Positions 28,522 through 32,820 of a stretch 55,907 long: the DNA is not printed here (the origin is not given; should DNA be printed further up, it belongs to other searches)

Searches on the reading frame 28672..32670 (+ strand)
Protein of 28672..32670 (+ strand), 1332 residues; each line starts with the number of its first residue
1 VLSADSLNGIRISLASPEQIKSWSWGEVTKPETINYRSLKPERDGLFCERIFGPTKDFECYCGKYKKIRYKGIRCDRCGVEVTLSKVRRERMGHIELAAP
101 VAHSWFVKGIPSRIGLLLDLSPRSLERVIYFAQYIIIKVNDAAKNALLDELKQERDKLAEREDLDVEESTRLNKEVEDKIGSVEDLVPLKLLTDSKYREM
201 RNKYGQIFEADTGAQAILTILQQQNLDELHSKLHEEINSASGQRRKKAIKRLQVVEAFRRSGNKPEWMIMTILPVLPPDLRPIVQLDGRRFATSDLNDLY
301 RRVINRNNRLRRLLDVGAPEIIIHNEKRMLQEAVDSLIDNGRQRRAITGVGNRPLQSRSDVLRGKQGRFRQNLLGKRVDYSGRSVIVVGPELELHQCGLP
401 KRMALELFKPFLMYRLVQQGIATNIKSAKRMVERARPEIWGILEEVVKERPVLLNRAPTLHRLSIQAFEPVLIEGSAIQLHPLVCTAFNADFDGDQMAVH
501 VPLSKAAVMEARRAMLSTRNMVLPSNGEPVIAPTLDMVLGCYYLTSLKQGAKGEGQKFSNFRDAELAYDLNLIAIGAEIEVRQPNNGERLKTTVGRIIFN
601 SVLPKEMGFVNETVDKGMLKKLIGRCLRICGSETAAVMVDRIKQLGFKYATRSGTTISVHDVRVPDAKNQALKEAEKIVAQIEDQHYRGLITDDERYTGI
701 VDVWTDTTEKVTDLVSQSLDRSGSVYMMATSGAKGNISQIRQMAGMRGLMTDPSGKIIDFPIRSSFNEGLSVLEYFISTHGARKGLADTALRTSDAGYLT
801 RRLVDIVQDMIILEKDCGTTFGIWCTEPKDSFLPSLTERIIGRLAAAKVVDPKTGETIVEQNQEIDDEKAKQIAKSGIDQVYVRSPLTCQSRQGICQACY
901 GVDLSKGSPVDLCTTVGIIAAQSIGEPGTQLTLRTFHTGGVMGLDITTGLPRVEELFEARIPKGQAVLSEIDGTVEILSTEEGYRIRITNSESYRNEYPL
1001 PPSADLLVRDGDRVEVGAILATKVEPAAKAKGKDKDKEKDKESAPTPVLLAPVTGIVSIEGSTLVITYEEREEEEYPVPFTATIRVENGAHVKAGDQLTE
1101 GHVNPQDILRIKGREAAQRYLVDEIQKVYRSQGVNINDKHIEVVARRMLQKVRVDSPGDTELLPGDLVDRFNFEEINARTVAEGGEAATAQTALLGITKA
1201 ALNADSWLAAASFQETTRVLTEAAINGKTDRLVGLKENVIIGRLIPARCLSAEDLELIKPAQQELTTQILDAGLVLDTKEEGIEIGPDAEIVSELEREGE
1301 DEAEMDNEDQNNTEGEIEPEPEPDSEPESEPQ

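Call 23: search_protein_families(library=pfam, proteins=[window:28672-32670:+], max_evalue=0.001)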
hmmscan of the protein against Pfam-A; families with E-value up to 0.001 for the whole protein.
window:28672-32670:+ (1332 aa): 7 families
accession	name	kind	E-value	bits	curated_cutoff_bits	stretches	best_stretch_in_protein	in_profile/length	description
PF04997.17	RNA_pol_Rpb1_1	-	4.2e-81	273.1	39.7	1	7-373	4-312/312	RNA polymerase Rpb1, domain 1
PF04998.22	RNA_pol_Rpb1_5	-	2.6e-63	214.4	28.5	1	769-1202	1-264/267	RNA polymerase Rpb1, domain 5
PF00623.25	RNA_pol_Rpb1_2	-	7.5e-39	134.1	25.3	2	423-515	72-164/166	RNA polymerase Rpb1, domain 2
PF04983.23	RNA_pol_Rpb1_3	-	2.7e-24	86.3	28.9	1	520-662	1-162/162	RNA polymerase Rpb1, domain 3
PF05000.22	RNA_pol_Rpb1_4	-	9.5e-15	54.9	24.8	1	691-758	1-83/107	RNA polymerase Rpb1, domain 4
PF21668.3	RPOC_hybrid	-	0.00012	22.3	27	0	966-1022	9-68/102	DNA-directed RNA polymerase subunit beta', hybrid domain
PF05887.16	Trypan_PARP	-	0.00044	20.7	100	1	1277-1331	51-105/134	Procyclic acidic repetitive protein (PARP)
